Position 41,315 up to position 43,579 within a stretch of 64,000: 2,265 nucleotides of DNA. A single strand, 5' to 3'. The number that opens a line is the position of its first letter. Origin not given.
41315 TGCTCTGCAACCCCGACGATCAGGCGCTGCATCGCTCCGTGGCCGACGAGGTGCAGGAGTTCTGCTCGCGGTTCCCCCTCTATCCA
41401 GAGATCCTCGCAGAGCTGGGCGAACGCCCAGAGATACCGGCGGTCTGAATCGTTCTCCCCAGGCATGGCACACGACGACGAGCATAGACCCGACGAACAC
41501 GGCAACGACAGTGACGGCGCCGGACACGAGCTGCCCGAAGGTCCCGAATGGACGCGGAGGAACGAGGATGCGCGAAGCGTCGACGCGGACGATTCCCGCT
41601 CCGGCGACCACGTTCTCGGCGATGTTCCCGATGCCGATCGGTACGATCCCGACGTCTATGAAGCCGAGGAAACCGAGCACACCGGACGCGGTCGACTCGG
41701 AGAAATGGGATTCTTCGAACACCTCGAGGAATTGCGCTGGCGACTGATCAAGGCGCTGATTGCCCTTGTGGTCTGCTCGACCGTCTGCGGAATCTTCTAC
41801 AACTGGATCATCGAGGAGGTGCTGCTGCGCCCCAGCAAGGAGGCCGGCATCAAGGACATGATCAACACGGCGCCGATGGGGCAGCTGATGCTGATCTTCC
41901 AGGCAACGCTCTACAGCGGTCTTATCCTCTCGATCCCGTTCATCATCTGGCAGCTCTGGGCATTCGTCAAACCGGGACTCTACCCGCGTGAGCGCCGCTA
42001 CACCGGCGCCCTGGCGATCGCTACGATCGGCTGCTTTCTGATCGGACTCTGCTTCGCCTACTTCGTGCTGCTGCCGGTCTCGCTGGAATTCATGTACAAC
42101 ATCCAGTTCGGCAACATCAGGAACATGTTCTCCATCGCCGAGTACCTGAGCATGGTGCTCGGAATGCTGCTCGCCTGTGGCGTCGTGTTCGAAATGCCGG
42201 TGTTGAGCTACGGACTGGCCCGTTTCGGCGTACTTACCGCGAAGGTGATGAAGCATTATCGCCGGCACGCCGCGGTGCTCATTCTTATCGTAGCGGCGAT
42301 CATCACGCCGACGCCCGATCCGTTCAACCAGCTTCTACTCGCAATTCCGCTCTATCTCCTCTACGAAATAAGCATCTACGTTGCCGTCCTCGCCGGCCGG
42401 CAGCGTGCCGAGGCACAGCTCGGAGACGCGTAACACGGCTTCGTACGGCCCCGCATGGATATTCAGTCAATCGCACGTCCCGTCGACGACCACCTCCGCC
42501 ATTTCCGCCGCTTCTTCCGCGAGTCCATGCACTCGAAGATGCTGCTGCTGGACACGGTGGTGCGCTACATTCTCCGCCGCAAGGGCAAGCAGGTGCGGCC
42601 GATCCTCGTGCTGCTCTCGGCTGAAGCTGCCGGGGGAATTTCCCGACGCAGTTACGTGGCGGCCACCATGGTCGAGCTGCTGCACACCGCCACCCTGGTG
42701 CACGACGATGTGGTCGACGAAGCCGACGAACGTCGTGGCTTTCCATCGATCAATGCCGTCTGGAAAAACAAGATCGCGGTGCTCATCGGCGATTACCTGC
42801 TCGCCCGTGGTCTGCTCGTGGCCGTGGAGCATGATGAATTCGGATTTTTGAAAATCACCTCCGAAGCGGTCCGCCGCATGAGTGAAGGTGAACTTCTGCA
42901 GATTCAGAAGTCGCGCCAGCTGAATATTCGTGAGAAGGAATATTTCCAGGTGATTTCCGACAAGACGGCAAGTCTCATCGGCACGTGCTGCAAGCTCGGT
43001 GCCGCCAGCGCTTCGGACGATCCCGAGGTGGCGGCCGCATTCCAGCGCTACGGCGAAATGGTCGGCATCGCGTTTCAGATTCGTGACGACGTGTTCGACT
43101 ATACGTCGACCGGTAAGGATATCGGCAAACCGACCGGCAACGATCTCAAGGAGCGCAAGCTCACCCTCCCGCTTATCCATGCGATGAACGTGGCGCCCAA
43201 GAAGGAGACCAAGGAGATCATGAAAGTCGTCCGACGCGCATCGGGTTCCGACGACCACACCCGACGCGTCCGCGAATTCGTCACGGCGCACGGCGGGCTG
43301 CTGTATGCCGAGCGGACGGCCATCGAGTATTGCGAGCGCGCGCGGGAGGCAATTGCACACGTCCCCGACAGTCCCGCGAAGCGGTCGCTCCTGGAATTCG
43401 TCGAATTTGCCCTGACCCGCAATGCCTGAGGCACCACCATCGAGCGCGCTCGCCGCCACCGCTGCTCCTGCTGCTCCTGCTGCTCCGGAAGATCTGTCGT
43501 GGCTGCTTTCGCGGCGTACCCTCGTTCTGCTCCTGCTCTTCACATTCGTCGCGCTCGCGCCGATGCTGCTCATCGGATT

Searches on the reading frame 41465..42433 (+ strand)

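Call 89: search_protein_families(library=ncbifam, proteins=[window:41465-42433:+], max_evalue=0.001)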
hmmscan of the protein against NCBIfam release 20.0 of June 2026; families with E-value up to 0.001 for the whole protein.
window:41465-42433:+ (322 aa): 3 families
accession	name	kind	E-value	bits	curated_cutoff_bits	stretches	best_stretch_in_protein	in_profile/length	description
TIGR00945.1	tatC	equivalog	1.5e-59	201.5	132.7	1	83-300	1-215/215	twin-arginine translocase subunit TatC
TIGR01912.1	TatC-Arch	equivalog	7.9e-45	153.3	192.6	1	89-307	8-229/234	Sec-independent protein translocase TatC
NF008174.0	PRK10921.1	equivalog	3.8e-38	131.5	432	1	84-316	10-243/258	Sec-independent protein translocase subunit TatC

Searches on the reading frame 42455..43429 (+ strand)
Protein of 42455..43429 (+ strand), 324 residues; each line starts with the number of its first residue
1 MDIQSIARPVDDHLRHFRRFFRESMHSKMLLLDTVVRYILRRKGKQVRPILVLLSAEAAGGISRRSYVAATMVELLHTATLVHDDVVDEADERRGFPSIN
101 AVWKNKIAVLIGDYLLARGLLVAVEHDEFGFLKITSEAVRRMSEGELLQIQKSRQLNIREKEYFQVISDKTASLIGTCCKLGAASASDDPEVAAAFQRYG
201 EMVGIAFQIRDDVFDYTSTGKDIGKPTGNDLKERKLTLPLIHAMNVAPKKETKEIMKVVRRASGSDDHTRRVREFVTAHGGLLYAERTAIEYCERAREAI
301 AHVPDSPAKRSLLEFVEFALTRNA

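Call 89: search_protein_families(library=ncbifam, proteins=[window:42455-43429:+], max_evalue=0.001)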
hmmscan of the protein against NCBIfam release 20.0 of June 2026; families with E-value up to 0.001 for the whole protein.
window:42455-43429:+ (324 aa): 16 families
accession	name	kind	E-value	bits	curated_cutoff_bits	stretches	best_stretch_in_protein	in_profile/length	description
NF040698.1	IdsA_Meth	equivalog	1.1e-65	222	468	1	35-323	33-327/328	short chain isoprenyl diphosphate synthase IdsA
TIGR02748.1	GerC3_HepT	equivalog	1.3e-62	211.8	456.55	1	12-319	11-314/319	heptaprenyl diphosphate synthase component II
NF008140.0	PRK10888.1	equivalog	1.2e-61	208.8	412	1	15-323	15-322/323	octaprenyl diphosphate synthase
NF041169.1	f2_encap_cargo4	exception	4.5e-60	203.6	450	1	42-323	48-333/334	family 2 encapsulin nanocompartment cargo protein polyprenyl transferase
TIGR02749.1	prenyl_cyano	equivalog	7.5e-57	192.8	383.2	1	3-322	3-320/322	solanesyl diphosphate synthase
NF041003.1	GGPP_syn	equivalog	1.7e-56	191.6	500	1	22-322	18-324/326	geranylgeranyl diphosphate synthase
NF045628.1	HxpDPsynlarge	equivalog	1.6e-55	188.3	500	1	18-319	9-306/311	hexaprenyl-diphosphate synthase large subunit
NF042417.1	NPPPS_Mycobact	equivalog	5.6e-51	173.5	600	1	6-323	18-334/335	nonaprenyl/(2E,6E)-farnesyl/geranylgeranyl diphosphat synthase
NF045549.1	GGPPsyn_IdsB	equivalog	8.8e-46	156.5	475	1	43-323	64-345/346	geranylgeranyl diphosphate synthase IdsB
NF045485.1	FPPsyn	subfamily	2.9e-39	135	275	1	32-270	25-274/288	farnesyl diphosphate synthase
NF040627.1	GFPS_Meth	equivalog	7.1e-35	120.8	600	1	32-263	28-251/285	geranylfarnesyl diphosphate synthase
NF045685.1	GGPPSynCrtE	equivalog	1.5e-33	116.1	460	1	35-256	33-265/293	geranylgeranyl diphosphate synthase CrtE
NF040789.2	gerfarn_diphsyn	equivalog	1.8e-33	116.2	560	1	35-322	37-343/345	geranylfarnesyl diphosphate synthase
NF042416.1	GFPPS_Mycobact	equivalog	1.8e-28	99.6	600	2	168-323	190-349/350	bifunctional (2E,6E)-farnesyl/geranyl diphosphate synthase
NF040936.1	hexpp_archaea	equivalog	3.2e-25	89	400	1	34-222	32-211/275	hexaprenyl pyrophosphate synthase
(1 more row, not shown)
